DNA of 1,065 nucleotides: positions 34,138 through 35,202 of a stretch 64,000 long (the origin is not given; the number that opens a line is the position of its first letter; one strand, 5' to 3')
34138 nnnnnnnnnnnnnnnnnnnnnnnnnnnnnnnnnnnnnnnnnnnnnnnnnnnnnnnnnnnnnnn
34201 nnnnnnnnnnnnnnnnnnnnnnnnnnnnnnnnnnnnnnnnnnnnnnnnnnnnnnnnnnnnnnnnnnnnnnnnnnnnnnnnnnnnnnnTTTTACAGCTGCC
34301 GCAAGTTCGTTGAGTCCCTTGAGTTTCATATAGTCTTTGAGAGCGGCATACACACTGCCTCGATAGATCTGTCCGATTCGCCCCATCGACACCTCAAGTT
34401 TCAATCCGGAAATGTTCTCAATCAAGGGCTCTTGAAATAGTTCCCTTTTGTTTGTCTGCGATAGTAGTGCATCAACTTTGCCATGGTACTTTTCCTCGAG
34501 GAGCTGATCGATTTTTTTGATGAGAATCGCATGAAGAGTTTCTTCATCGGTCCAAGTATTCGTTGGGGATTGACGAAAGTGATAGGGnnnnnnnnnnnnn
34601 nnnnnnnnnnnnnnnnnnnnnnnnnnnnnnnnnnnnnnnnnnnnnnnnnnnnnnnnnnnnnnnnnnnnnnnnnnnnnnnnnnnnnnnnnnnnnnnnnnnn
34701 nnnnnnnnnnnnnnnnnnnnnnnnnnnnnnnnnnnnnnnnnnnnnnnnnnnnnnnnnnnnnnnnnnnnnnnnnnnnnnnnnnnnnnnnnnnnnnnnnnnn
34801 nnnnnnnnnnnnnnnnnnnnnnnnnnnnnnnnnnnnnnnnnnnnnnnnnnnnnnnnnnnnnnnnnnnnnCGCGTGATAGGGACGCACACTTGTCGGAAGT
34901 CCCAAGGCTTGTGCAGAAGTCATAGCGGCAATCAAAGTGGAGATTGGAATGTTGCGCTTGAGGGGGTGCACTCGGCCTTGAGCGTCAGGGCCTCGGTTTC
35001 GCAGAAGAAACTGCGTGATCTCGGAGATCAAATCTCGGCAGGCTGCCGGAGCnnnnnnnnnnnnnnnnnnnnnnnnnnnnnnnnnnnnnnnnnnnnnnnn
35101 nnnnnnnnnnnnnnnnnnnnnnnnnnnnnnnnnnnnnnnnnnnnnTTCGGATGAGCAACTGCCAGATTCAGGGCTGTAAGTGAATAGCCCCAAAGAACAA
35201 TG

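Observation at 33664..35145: Secreted protein built from four diverged ~100-aa tandem repeats of an undescribed motif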

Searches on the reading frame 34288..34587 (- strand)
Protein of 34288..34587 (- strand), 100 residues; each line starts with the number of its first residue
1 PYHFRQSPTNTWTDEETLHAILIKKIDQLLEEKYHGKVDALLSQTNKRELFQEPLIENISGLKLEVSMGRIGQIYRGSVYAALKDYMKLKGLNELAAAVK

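Call 16: search_solved_structures(query=A2, max_evalue=10)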
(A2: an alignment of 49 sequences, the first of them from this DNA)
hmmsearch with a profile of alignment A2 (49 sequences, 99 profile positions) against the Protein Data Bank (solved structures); distinct sequences matched with E-value up to 10: 1.
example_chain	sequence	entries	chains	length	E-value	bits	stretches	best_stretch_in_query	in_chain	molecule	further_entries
1sd4_A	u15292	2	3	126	0.57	13.8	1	10-59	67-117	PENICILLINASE REPRESSOR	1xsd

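Call 29: search_protein_representatives(alignment_id=A2)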
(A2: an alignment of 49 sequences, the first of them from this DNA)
Query: 49 sequences, 99 profile positions. Proteins with E-value up to 0.001 (for the whole library): 72; up to 1e-10: 59; up to 1e-30: 44. The best 72 are listed.
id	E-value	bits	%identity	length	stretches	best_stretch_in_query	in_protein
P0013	1.9e-172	576.7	-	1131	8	1-94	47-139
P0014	1.2e-168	564.6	-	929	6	1-92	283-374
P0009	8.0e-166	555.4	-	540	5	1-99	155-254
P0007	5.5e-162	543.2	-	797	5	1-92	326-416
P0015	8.7e-161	539.3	-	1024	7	1-94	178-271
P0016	1.0e-155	523.0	-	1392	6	1-95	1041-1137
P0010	3.9e-154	518.0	-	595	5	1-99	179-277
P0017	2.3e-148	499.5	-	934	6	1-87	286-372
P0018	6.8e-148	497.9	-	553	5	1-95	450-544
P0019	7.9e-148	497.7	-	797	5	1-99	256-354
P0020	2.0e-128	435.5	-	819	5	1-97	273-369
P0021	4.1e-128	434.5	-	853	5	1-99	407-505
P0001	1.5e-126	429.5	-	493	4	1-98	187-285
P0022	1.6e-123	419.8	-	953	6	1-94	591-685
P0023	2.5e-119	406.3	-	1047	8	1-99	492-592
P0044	3.0e-47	175.1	-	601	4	1-92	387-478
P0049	3.2e-36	139.7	-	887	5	2-92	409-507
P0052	2.5e-30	120.8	-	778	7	16-87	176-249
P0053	1.5e-29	118.3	-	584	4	1-99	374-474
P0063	9.0e-16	74.1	-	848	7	1-80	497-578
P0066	5.4e-13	65.2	-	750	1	1-90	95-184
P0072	1.6e-07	47.7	-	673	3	1-87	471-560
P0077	1.9e-05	41.0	-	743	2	12-98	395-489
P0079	6.2e-04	36.2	-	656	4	1-92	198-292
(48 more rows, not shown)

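Call 36: predict_structure(alignment_id=A2)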
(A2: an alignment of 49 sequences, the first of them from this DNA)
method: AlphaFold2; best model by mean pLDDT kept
length: 100 residues; sequences in the alignment: 49
mean_pLDDT: 86.6   pTM: 0.78
mean pLDDT of the five models: 86.6, 86.4, 81.9, 76.8, 68.9
residues with pLDDT >= 90: 50; 70-90: 43; 50-70: 7; < 50: 0
segments of 3 or more residues with pLDDT < 50: none
pLDDT, mean of each block of 10 residues (from residue 1): 70 85 94 91 91 90 89 91 91 74
secondary structure, 60 per line:
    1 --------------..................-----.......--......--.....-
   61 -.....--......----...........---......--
elements in order: H15-32 H38-44 H47-52 E55-59 E62-66 H69-74 H79-89 H93-98

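Call 47: search_protein_families(library=padloc, proteins=[P0016, P0013], max_evalue=1)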
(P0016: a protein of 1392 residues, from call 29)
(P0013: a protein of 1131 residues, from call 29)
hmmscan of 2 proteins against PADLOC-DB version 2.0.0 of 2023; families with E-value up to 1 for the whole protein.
P0016 (1392 aa): 0 families

P0013 (1131 aa): 2 families
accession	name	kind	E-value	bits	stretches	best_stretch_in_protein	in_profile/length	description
PDLC02522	PglX|PglXI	-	0.04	9.6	1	747-789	866-907/1218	PglX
PDLC03184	Specificity_I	-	0.045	10.4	0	649-686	436-473/554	Type I specificity subunit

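Call 48: search_protein_families(library=phrogs, proteins=[P0016, P0013], max_evalue=1)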
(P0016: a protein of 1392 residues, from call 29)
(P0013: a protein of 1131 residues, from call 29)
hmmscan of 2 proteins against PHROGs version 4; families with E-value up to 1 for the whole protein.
P0016 (1392 aa): 3 families
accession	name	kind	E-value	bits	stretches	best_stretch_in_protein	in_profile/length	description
phrog_23392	-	unknown function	0.082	14.3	0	725-761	17-53/68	-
phrog_36618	-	unknown function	0.34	12.3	0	1067-1099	3-35/60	-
phrog_31995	-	unknown function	0.43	12.1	0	950-990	40-80/110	-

P0013 (1131 aa): 6 families
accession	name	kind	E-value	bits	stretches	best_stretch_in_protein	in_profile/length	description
phrog_22925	-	unknown function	5.3e-06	27.6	0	580-595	48-63/82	-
phrog_15799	-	unknown function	0.00073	20.9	0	322-360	15-54/83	-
phrog_26297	-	unknown function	0.0068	17.9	0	538-599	23-84/93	-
phrog_23098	-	unknown function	0.0071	17.5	0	671-725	55-109/152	-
phrog_3989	-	unknown function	0.27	11.5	0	484-507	264-287/296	-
phrog_2602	-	unknown function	0.45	11.3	0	710-737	51-78/173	-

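Call 49: search_protein_families(library=padloc, alignment_id=A2, max_evalue=1)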
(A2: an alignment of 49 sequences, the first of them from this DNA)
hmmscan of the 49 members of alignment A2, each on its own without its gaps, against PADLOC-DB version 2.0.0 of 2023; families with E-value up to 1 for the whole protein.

A. member 1, seq(100 aa): 1 family
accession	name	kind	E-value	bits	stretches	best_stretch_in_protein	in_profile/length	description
PDLC03460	REase_II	-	0.035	11.7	1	4-92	151-234/298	Type II restriction enzyme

B. families by the number of members that match (of 49 scanned): 9 families
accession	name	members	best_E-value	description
PDLC00643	ZorE2|ZorE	2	0.00038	HNH endonuclease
PDLC03460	REase_II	2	0.012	Type II restriction enzyme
PDLC01193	Cas11b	1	0.0023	CAS-I-B; effector_SS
PDLC00248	LmuA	1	0.0034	DUF4297 domain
PDLC02393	pAgo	1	0.0034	-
PDLC00065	GajA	1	0.0039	AAA ATPase domain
PDLC04787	PDC-S01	1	0.0062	-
PDLC00613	ZorC1|ZorC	1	0.029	EH signature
PDLC01604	tm_4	1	0.031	CAS-VI-B; associated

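Call 57: fold_search(model_id=the predicted structure, library=pdb)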
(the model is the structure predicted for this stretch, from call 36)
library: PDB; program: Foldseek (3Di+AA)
matches with E <= 10: 94; with E <= 0.001: 0
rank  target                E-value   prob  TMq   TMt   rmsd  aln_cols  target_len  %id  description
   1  8opj_Aa               2.1e+00  0.10  0.33  0.21  12.3       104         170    6  Global refinement of cubic assembly from truncated PVY coat protein with K176C mutation (released 2024-01-24)
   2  2zdi_A                2.3e+00  0.04  0.20  0.20  12.4        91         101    9  Crystal structure of Prefoldin from Pyrococcus horikoshii OT3 (released 2008-02-05)
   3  8e5t_6                2.6e+00  0.05  0.22  0.07  12.3        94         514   10  Yeast co-transcriptional Noc1-Noc2 RNP assembly checkpoint intermediate (released 2023-04-12)
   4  2zqm                  3.0e+00  0.05  0.26  0.23  13.9        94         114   13  Crystal structure of the prefoldin beta subunit from Thermococcus strain KS-1 (released 2008-08-26)
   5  4aez_E                3.0e+00  0.05  0.19  0.14  11.5        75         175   12  Crystal Structure of Mitotic Checkpoint Complex (released 2012-03-21)
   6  9r9z_Aa               3.0e+00  0.04  0.22  0.11  13.5       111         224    8  ssRNA-containing helical virus-like particle composed of JGMV coat protein (released 2026-01-21)
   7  6f0x_Z                3.4e+00  0.06  0.26  0.15   9.8        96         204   12  Cryo-EM structure of TRIP13 in complex with ATP gamma S, p31comet, C-Mad2 and Cdc20 (released 2018-05-02)
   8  3aei_A                3.4e+00  0.04  0.22  0.23  11.1        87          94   15  Crystal structure of the prefoldin beta2 subunit from Thermococcus strain KS-1 (released 2010-05-19)
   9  2mah_MODEL_1_A        3.8e+00  0.03  0.18  0.15  11.3        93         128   10  Solution structure of Smoothened (released 2014-03-05)
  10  6xkc_A                3.8e+00  0.02  0.20  0.11  13.7       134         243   13  Crystal structure of E3 ligase (released 2020-10-14)
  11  6nr8_1                4.1e+00  0.04  0.25  0.24  13.3        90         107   11  hTRiC-hPFD Class6 (released 2019-06-19)
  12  1fxk_B                4.1e+00  0.03  0.19  0.18  11.7        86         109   13  CRYSTAL STRUCTURE OF ARCHAEAL PREFOLDIN (GIMC). (released 2000-12-06)
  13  8opf_Aa               4.3e+00  0.04  0.27  0.20  12.6       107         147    7  Virus-like Particle based on PVY coat protein with dC60 deletion with RNA-free helical architecture (released 2024-01-24)
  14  7wjp                  4.3e+00  0.03  0.21  0.21  11.2        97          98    8  Structure of PadR-like protein from Listeria monocytogenes (released 2022-04-20)
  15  1sd7_B                4.3e+00  0.02  0.19  0.17  12.9        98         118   14  Crystal Structure of a SeMet derivative of MecI at 2.65 A (released 2004-02-24)
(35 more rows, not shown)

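Call 78: search_protein_families(library=pfam, proteins=[P0066, P0077, P0072, P0079, P0063, P0052, P0044, P0053, P0016, P0049], max_evalue=0.0001)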
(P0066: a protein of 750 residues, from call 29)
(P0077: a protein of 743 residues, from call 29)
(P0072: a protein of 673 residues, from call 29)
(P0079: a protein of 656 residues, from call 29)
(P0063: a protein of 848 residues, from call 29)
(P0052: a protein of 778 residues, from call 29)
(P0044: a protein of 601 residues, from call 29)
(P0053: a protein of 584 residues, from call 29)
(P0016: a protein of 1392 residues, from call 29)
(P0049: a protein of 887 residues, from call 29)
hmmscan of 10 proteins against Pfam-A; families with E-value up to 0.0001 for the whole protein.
P0066 (750 aa): 0 families

P0077 (743 aa): 0 families

P0072 (673 aa): 0 families

P0079 (656 aa): 2 families
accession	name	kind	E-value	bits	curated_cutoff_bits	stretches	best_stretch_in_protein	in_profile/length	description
PF07953.20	Toxin_R_bind_N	-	3.4e-06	27.3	23.8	0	127-189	9-70/191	Clostridium neurotoxin, N-terminal receptor binding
PF08694.16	UFC1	-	3.8e-05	23.9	25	0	224-256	22-52/155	Ubiquitin-fold modifier-conjugating enzyme 1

P0063 (848 aa): 4 families
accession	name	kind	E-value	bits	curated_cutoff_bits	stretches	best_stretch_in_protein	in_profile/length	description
PF10824.14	T7SS_ESX_EspC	-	1.2e-06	29.3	23.5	0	523-579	10-65/100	Excreted virulence factor EspC, type VII ESX diderm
PF19352.4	TetR_C_38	-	2.6e-06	28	23.9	0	284-315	6-36/135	Tetracyclin repressor-like, C-terminal domain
PF24491.1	DUF7586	-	9.1e-06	26.1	27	0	156-190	27-63/85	Domain of unknown function (DUF7586)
PF09280.16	XPC-binding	-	5.6e-05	23.2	26.4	0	520-544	23-47/57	XPC-binding domain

P0052 (778 aa): 0 families

P0044 (601 aa): 0 families

P0053 (584 aa): 0 families

P0016 (1392 aa): 0 families

P0049 (887 aa): 0 families

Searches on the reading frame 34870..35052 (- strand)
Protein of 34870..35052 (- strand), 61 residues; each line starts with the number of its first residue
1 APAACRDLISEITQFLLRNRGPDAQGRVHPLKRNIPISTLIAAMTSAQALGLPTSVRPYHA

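Call 73: search_solved_structures(query=A5, max_evalue=10, show_alignments=2)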
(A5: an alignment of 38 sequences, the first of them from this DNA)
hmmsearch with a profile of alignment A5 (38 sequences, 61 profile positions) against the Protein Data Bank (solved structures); distinct sequences matched with E-value up to 10: 8.
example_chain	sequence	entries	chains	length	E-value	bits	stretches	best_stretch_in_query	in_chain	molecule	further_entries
5cwl_A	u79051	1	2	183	0.00097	22.2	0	38-57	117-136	Designed helical repeat protein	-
6e9r_B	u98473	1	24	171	0.024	17.7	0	38-57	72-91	DHF46 filament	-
6e9x_C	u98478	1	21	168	0.28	14.3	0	38-53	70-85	DHF91 filament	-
6jfv_B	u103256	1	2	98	0.41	13.8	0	34-49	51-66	Keratin, type II cytoskeletal 5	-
9lj9_B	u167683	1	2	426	0.43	13.7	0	12-25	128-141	3-hexulose-6-phosphate synthase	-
1wgn_A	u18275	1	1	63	0.63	13.2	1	2-24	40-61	ubiquitin associated protein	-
3tnu_B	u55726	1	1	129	1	12.5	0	34-49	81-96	Keratin, type II cytoskeletal 5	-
1hg3_A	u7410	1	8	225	1.9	11.6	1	31-53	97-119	TRIOSEPHOSPHATE ISOMERASE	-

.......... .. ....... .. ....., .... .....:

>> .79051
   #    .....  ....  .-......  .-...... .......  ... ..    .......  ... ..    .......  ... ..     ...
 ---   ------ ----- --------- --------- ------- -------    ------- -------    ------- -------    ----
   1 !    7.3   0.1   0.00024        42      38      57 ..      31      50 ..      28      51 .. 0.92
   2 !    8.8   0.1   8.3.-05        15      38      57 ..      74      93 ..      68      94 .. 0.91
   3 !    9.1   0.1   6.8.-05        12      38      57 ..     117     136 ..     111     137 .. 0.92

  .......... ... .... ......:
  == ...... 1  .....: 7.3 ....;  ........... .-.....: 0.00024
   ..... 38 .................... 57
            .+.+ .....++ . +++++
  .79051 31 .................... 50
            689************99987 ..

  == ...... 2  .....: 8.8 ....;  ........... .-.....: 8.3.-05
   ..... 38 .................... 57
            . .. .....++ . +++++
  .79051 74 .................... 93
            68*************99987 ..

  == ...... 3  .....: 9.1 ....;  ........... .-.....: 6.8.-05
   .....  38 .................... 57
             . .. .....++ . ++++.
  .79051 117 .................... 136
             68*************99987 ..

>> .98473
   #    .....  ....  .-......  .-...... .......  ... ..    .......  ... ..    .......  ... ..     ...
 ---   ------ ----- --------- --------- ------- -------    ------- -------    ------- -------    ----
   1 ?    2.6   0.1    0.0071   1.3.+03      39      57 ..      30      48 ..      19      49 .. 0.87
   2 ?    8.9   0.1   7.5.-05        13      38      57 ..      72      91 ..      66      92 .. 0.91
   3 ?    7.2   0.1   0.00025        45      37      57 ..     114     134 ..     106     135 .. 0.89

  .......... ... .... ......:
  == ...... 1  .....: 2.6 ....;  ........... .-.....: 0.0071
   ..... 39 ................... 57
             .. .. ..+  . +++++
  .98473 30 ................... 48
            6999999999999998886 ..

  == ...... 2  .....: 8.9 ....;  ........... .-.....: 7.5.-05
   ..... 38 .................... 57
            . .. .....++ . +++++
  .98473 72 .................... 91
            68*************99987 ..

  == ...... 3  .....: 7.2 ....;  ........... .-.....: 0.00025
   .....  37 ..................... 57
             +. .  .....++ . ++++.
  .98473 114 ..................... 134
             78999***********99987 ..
